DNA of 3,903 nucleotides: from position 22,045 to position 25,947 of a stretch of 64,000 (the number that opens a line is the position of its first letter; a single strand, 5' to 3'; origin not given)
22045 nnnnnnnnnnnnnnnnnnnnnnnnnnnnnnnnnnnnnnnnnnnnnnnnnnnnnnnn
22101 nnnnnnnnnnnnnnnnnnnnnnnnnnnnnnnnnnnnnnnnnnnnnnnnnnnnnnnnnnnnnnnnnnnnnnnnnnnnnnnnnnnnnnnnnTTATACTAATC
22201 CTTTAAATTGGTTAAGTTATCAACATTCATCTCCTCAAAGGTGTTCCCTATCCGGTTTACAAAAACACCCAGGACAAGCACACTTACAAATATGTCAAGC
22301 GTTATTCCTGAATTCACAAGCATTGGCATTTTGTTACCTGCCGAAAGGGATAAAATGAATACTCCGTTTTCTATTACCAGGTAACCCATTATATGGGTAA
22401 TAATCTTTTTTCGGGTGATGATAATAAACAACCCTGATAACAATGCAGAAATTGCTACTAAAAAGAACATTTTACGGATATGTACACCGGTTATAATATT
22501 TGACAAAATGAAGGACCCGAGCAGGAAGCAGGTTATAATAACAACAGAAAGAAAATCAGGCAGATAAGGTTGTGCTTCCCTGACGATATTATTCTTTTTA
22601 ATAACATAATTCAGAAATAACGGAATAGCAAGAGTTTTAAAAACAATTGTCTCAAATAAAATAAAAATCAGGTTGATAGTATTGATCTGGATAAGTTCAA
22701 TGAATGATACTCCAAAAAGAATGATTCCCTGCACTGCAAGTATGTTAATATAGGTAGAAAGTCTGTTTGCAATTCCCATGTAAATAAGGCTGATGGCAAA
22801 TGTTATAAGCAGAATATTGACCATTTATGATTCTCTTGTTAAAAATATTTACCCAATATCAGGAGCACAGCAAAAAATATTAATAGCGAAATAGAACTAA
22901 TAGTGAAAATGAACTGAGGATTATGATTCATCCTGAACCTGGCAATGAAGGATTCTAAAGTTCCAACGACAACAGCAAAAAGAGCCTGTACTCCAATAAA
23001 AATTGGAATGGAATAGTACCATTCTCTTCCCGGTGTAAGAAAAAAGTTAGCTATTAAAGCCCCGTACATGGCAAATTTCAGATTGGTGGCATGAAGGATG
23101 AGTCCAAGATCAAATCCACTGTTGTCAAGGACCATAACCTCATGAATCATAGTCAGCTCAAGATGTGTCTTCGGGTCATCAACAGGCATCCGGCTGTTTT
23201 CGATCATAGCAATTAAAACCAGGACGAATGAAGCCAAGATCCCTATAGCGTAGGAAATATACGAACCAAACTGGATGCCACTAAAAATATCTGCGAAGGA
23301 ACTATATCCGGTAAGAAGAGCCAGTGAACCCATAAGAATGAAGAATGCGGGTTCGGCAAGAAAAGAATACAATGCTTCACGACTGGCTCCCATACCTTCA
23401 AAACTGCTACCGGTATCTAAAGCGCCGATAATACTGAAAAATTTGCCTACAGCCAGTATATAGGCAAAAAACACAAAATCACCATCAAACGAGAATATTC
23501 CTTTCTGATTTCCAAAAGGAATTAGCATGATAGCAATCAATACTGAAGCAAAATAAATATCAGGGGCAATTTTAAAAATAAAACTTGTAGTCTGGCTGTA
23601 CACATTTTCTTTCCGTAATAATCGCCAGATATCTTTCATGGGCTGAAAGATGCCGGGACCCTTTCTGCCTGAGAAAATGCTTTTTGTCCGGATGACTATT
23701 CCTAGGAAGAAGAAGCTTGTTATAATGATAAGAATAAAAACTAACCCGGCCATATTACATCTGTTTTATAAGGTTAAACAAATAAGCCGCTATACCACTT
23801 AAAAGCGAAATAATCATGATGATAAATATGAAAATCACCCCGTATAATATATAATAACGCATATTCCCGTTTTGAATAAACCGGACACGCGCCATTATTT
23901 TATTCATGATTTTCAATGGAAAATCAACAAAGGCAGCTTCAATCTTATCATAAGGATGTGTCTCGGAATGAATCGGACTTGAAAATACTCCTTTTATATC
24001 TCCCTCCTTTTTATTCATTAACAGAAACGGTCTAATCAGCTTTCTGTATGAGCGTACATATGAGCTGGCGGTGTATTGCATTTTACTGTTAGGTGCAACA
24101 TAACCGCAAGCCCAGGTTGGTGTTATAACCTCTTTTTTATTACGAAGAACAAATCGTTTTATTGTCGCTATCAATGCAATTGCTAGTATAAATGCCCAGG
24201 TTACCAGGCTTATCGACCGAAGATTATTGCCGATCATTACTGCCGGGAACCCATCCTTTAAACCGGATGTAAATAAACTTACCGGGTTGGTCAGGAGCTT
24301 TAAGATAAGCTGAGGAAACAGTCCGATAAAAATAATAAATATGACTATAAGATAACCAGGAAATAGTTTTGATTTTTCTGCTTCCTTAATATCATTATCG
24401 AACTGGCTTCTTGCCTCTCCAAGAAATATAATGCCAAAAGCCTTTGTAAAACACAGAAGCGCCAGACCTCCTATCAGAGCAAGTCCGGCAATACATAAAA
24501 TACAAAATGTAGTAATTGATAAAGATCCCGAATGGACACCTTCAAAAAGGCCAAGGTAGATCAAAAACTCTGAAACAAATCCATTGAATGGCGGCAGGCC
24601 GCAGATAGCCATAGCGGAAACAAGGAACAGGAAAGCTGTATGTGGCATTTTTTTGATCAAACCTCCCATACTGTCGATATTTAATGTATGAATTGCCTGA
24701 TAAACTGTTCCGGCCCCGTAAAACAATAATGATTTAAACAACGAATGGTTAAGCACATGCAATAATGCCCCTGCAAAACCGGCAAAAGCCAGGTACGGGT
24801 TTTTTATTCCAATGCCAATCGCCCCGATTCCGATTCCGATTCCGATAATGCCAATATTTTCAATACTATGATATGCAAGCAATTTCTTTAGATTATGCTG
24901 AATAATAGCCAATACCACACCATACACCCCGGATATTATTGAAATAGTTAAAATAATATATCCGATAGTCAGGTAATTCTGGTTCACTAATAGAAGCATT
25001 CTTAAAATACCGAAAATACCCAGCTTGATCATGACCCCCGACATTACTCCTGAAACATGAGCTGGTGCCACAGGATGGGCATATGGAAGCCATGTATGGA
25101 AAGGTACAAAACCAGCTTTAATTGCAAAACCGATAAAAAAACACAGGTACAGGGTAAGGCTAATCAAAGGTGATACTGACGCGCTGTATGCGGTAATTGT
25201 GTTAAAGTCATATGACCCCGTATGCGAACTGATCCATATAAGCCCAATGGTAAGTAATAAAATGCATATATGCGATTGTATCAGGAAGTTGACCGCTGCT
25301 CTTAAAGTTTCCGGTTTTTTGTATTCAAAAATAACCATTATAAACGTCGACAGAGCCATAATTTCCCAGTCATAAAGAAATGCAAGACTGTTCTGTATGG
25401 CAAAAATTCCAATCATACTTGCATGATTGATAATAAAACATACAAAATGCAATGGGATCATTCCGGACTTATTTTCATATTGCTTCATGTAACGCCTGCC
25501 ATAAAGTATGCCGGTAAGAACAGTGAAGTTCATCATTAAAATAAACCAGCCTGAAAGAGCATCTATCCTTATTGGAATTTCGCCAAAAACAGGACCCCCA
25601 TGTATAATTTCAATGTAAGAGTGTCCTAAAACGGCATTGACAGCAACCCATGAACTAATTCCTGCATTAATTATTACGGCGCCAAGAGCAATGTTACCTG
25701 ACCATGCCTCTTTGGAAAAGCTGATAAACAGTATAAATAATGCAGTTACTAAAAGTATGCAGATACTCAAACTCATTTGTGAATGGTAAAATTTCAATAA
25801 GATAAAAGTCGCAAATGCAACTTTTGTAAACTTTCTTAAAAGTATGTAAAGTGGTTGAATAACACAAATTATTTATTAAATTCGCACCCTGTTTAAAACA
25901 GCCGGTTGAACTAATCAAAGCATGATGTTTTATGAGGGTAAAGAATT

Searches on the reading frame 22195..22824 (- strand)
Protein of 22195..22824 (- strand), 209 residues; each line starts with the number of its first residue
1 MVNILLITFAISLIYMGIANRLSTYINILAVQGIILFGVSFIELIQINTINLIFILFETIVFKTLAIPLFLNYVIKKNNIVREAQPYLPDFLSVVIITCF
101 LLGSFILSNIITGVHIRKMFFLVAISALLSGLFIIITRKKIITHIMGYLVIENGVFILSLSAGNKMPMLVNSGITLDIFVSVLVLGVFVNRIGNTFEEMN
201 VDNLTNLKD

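Call 9: search_protein_families(library=pfam, proteins=[window:22195-22824:-], max_evalue=0.001)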
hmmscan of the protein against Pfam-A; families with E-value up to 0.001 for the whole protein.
window:22195-22824:- (209 aa): 1 family
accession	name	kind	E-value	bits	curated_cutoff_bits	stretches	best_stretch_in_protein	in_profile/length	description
PF00420.29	Oxidored_q2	-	7.3e-05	22.9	26.1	1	119-208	1-94/95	NADH-ubiquinone/plastoquinone oxidoreductase chain 4L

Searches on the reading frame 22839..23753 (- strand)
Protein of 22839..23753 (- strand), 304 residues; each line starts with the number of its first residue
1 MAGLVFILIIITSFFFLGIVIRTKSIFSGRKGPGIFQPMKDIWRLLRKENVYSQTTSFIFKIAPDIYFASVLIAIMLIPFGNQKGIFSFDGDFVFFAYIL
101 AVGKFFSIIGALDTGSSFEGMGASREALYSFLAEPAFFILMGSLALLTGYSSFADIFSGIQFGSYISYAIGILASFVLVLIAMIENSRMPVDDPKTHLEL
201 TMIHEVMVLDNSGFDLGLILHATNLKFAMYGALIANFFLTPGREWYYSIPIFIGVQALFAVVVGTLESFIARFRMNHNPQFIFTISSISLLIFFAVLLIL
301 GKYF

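Call 9: search_protein_families(library=pfam, proteins=[window:22839-23753:-], max_evalue=0.001)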
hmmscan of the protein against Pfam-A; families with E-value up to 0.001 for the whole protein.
window:22839-23753:- (304 aa): 1 family
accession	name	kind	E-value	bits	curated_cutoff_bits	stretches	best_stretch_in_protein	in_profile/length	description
PF00146.26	NADHdh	-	3.7e-31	109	27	1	5-292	5-292/298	NADH dehydrogenase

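Call 78: find_related_loci(query=window:22839-23753:-, collection=metagenome_contigs, flank=10000)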
Query window:22839-23753:- (304 aa) in metagenome_contigs; peptide patterns used: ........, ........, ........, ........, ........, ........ (x = any residue, [..] = any of these).
600 stretches matched a pattern (row limit reached: there are more); 567 encode a relative of the query (tblastn E <= 1e-3); the best 80 are kept; 80 distinct loci.
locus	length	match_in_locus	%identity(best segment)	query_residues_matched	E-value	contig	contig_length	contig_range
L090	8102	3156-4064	83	1-303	1e-165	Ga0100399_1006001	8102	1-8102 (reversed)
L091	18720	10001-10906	82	1-302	2e-164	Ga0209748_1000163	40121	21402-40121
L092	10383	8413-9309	80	4-302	3e-156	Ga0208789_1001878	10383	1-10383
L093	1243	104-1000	78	4-302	3e-171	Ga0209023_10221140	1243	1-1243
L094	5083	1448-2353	75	1-302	4e-153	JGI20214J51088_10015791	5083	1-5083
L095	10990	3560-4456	78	4-302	7e-148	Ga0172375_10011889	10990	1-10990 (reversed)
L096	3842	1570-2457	76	7-303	2e-150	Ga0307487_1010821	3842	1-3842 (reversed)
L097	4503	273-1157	74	7-302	1e-147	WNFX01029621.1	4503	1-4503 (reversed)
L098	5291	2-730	91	62-304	1e-145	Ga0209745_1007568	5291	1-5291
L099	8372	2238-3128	73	6-303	2e-144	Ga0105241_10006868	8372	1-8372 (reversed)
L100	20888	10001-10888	77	7-302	2e-144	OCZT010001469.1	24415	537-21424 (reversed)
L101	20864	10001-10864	74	15-303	1e-143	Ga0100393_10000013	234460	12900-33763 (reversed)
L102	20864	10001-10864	74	15-302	3e-143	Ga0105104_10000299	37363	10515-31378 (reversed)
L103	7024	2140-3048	72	1-303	2e-142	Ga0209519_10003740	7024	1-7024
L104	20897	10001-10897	75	4-303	5e-142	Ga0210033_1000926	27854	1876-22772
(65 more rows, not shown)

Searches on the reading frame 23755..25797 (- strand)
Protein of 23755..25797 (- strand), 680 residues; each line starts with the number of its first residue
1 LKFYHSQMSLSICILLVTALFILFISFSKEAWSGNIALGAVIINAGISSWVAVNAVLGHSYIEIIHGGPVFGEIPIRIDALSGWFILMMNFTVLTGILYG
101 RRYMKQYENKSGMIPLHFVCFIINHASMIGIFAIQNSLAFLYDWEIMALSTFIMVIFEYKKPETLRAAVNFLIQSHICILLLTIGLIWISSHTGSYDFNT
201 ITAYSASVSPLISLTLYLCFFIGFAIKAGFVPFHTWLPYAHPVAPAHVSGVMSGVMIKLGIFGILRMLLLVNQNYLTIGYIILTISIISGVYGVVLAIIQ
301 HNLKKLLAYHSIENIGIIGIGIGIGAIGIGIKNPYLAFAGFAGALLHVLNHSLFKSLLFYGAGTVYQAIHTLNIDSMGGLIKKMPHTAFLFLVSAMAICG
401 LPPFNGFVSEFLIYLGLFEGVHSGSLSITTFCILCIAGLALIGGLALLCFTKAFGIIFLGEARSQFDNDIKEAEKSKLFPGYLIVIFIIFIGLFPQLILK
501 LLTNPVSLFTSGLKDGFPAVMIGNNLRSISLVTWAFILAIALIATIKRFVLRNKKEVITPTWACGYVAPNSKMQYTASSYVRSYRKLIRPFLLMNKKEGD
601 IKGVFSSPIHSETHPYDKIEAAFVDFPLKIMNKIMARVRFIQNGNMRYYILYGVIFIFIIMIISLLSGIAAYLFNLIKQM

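Call 9: search_protein_families(library=pfam, proteins=[window:23755-25797:-], max_evalue=0.001)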
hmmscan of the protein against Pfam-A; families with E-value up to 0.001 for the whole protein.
window:23755-25797:- (680 aa): 1 family
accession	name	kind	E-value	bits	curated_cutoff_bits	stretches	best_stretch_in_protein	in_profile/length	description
PF00361.26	Proton_antipo_M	-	9.3e-53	179.8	21.5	1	138-420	5-278/294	NADH:quinone oxidoreductase/Mrp antiporter, TM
